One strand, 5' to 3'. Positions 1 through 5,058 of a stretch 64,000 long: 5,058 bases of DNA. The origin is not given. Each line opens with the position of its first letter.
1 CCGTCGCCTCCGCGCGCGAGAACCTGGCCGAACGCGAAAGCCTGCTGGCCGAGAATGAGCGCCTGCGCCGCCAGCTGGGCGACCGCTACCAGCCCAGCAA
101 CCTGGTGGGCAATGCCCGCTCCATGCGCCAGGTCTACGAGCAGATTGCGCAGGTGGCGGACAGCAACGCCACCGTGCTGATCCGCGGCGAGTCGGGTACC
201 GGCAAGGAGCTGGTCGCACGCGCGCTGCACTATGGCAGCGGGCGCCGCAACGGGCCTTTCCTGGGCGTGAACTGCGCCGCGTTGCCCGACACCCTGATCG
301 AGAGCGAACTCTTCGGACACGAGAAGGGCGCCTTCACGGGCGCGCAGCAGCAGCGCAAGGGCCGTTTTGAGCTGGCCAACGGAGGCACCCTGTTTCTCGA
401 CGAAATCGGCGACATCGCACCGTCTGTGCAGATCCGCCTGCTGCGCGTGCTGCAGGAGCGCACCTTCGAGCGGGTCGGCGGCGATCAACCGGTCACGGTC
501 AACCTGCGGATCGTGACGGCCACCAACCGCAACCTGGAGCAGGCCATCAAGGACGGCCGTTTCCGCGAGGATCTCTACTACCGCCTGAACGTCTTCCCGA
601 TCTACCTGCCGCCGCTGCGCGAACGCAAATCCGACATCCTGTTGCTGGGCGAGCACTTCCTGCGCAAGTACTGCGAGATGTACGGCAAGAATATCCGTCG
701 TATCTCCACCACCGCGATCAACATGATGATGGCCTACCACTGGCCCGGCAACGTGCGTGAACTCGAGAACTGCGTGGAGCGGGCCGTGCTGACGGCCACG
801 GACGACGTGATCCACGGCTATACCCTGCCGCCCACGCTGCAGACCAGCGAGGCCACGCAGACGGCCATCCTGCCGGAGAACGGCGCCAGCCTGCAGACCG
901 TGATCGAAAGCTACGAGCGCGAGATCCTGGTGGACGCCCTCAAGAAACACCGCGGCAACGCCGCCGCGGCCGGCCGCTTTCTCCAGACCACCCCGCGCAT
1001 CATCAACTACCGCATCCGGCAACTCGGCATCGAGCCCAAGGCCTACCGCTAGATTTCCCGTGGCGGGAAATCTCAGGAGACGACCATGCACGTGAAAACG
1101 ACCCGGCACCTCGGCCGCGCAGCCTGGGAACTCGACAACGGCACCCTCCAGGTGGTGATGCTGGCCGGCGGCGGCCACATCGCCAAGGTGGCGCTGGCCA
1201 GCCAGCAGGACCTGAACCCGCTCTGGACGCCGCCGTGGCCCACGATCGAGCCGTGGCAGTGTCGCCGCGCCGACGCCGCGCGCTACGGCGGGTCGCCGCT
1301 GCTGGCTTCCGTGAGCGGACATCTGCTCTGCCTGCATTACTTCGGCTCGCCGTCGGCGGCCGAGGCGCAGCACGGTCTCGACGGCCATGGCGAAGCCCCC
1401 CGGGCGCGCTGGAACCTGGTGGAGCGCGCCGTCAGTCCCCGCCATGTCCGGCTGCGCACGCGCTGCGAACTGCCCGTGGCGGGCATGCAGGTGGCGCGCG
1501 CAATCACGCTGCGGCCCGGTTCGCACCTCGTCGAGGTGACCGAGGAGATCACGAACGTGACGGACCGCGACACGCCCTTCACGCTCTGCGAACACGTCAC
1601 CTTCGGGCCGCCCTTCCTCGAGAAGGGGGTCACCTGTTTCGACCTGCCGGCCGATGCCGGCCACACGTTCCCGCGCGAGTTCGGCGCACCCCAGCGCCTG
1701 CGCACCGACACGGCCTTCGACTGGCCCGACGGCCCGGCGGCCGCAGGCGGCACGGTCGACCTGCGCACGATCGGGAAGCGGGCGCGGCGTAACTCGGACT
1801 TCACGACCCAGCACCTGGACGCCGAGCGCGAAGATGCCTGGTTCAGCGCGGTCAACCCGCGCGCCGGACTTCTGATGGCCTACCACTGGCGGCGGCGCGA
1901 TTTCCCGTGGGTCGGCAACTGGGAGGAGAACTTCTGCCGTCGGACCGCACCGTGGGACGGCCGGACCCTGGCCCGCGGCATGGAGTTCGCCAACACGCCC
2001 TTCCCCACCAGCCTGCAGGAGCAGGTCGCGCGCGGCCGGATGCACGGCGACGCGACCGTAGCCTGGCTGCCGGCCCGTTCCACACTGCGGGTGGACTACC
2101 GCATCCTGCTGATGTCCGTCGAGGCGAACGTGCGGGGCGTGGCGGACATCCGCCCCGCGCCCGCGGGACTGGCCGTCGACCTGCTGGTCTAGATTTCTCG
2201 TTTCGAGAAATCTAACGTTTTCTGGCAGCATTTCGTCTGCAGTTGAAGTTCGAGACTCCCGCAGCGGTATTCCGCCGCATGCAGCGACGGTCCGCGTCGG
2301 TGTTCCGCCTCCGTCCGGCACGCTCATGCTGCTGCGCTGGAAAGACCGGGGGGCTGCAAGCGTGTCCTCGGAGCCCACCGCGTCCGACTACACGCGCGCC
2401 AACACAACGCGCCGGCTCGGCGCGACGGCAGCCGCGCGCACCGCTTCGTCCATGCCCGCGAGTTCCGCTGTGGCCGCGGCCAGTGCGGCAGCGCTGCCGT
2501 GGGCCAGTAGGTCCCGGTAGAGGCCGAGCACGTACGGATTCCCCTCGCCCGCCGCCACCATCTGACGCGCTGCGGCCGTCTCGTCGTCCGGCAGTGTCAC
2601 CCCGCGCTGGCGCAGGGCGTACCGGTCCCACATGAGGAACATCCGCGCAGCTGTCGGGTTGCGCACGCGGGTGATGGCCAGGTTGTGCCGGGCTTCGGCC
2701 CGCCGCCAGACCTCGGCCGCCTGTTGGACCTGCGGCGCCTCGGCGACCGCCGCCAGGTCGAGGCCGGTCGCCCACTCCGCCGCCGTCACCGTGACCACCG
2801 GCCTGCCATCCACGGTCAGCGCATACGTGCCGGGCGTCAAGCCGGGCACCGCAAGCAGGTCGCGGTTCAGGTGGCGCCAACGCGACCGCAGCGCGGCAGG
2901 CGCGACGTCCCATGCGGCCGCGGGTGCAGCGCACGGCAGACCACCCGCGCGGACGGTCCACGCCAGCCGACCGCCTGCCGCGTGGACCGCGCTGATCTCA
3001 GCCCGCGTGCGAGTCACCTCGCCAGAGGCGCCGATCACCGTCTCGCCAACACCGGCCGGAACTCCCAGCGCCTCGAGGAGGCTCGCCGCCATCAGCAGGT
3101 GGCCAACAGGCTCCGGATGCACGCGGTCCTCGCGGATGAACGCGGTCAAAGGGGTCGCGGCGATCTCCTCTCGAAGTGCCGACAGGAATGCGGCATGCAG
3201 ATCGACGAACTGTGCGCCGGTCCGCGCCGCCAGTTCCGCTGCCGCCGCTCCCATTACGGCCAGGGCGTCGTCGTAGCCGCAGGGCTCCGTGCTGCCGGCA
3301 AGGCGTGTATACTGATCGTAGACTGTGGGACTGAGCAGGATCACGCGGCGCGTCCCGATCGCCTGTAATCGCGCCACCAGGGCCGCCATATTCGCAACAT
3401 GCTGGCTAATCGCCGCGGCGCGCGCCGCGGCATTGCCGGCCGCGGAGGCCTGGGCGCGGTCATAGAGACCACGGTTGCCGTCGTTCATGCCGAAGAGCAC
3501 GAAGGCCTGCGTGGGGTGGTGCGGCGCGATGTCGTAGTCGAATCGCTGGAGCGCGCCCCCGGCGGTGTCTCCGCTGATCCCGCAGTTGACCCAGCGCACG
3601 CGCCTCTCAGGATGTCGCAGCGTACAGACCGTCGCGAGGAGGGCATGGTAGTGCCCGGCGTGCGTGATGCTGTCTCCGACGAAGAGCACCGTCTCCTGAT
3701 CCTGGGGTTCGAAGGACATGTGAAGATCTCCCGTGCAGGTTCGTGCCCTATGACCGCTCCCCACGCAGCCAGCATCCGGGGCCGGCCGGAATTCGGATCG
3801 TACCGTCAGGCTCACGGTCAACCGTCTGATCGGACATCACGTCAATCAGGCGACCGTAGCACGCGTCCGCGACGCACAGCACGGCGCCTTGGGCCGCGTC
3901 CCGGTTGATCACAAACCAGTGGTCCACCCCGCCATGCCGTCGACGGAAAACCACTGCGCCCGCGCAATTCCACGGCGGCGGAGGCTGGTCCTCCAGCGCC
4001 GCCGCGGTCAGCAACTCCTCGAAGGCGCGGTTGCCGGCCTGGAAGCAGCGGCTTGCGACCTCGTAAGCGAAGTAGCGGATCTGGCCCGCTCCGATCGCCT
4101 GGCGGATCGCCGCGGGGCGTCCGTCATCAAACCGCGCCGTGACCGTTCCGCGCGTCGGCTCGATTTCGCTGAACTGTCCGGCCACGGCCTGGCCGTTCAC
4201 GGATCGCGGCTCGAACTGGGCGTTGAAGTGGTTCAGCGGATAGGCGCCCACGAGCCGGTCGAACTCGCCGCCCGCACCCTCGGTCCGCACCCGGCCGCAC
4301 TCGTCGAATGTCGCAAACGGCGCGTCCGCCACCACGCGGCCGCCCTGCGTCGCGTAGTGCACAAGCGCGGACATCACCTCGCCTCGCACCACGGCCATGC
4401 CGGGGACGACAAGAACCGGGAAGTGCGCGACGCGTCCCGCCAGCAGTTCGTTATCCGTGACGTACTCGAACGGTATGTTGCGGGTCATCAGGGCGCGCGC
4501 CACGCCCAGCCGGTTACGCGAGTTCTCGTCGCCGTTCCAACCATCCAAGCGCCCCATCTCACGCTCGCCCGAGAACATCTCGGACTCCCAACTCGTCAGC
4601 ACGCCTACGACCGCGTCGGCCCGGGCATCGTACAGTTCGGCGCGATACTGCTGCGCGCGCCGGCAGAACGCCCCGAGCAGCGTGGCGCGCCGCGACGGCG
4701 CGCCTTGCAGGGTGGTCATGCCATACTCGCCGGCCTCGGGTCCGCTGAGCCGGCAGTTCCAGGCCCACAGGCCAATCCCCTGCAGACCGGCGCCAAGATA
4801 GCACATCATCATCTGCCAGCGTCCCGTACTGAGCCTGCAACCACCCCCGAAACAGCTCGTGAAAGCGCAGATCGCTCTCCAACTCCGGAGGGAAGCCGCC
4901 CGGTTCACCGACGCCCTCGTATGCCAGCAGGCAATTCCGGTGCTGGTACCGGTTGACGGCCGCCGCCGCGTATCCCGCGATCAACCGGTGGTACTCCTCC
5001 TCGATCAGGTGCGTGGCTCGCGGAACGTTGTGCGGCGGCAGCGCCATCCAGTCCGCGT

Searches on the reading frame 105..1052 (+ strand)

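Call 12: search_protein_families(library=pfam, proteins=[window:105-1052:+], max_evalue=0.001)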
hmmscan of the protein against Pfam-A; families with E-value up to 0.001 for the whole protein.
window:105-1052:+ (315 aa): 8 families
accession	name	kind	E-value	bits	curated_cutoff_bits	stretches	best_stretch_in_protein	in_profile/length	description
PF00158.32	Sigma54_activat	-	3.2e-74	248.6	20.2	1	2-166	3-167/168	Sigma-54 interaction domain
PF25601.1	AAA_lid_14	-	6.7e-29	100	27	1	172-253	1-82/87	AAA+ ATPase lid domain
PF14532.12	Sigma54_activ_2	-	1.1e-20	74.8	25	1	1-171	1-138/138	Sigma-54 interaction domain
PF07728.20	AAA_5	-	4.2e-07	30.5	22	1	24-143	2-124/139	AAA domain (dynein-related subfamily)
PF07724.20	AAA_2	-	0.00012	22.6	27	1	22-152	4-135/166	AAA domain (Cdc48 subfamily)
PF02954.25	HTH_8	-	0.00037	20.6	22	1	268-306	3-41/42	Bacterial regulatory protein, Fis family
PF01078.27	Mg_chelatase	-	0.00046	20.1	20.3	0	79-116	93-130/207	Magnesium chelatase, subunit ChlI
PF00004.35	AAA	-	0.00068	20.5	21.2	0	24-158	1-128/131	ATPase family associated with various cellular activities (AAA)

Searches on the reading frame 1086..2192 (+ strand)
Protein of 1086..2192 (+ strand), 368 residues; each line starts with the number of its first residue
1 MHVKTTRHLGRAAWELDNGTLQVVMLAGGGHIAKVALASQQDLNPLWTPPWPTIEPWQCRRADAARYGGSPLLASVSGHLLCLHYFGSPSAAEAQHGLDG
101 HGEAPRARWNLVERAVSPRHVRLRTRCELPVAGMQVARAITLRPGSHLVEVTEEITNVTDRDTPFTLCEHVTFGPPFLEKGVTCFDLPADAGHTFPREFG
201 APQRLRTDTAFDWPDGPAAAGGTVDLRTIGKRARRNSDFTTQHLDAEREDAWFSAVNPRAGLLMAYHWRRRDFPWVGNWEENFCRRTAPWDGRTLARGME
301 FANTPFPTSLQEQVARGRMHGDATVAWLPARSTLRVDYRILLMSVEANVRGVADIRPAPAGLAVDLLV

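Call 12: search_protein_families(library=pfam, proteins=[window:1086-2192:+], max_evalue=0.001)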
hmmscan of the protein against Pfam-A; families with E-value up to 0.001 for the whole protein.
window:1086-2192:+ (368 aa): 1 family
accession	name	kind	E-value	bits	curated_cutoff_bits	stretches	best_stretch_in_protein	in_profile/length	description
PF14486.12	DUF4432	-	2.5e-08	33.5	32.5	1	74-184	62-180/304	Domain of unknown function (DUF4432)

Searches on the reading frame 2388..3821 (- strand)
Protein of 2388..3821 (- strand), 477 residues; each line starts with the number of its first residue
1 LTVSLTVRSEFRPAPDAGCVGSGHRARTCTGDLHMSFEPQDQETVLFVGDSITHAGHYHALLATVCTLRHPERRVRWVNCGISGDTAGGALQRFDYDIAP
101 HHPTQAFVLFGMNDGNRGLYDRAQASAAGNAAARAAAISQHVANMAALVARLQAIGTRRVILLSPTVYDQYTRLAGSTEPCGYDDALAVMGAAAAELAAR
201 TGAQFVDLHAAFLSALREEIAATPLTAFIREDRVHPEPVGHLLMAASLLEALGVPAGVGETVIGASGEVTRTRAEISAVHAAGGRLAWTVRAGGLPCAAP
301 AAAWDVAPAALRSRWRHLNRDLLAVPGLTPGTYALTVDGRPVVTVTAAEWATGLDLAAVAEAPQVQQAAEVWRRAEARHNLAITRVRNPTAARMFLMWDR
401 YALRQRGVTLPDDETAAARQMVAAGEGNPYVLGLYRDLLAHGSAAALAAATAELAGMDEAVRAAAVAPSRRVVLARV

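Call 12: search_protein_families(library=pfam, proteins=[window:2388-3821:-], max_evalue=0.001)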
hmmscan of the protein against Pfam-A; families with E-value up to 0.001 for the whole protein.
window:2388-3821:- (477 aa): 2 families
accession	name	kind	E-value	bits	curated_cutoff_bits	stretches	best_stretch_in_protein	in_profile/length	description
PF13472.12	Lipase_GDSL_2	-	2.7e-17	64.3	32.9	1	47-241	1-176/178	GDSL-like Lipase/Acylhydrolase family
PF00657.28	Lipase_GDSL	-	1.2e-08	35.8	23.6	1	45-246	1-206/208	GDSL-like Lipase/Acylhydrolase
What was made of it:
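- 2388..3821 (-): Second SGNH/GDSL protein, 477 aa, with no obvious signal peptide, at the distal end of the cluster. Pfam (call 12).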

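Call 74: search_protein_families(library=ncbifam, proteins=[window:2388-3821:-], max_evalue=0.01)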
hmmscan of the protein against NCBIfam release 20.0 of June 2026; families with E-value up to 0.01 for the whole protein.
window:2388-3821:- (477 aa): 1 family
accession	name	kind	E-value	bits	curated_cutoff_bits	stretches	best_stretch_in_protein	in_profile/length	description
NF007819.1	PRK10528.1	equivalog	1.3e-05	25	270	1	39-121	25-111/210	multifunctional acyl-CoA thioesterase I/protease I/lysophospholipase L1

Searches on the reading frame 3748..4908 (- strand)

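Call 12: search_protein_families(library=pfam, proteins=[window:3748-4908:-], max_evalue=0.001)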
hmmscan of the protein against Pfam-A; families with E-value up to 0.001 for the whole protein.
window:3748-4908:- (386 aa): 2 families
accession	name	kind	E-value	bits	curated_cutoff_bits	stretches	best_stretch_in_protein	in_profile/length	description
PF08532.16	Glyco_hydro_42M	-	2e-11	44.2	25.8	1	138-289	37-193/207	Beta-galactosidase trimerisation domain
PF22369.2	GLMA_2nd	-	2.9e-06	27.5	27.7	1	133-203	19-89/138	GLMA-like, second domain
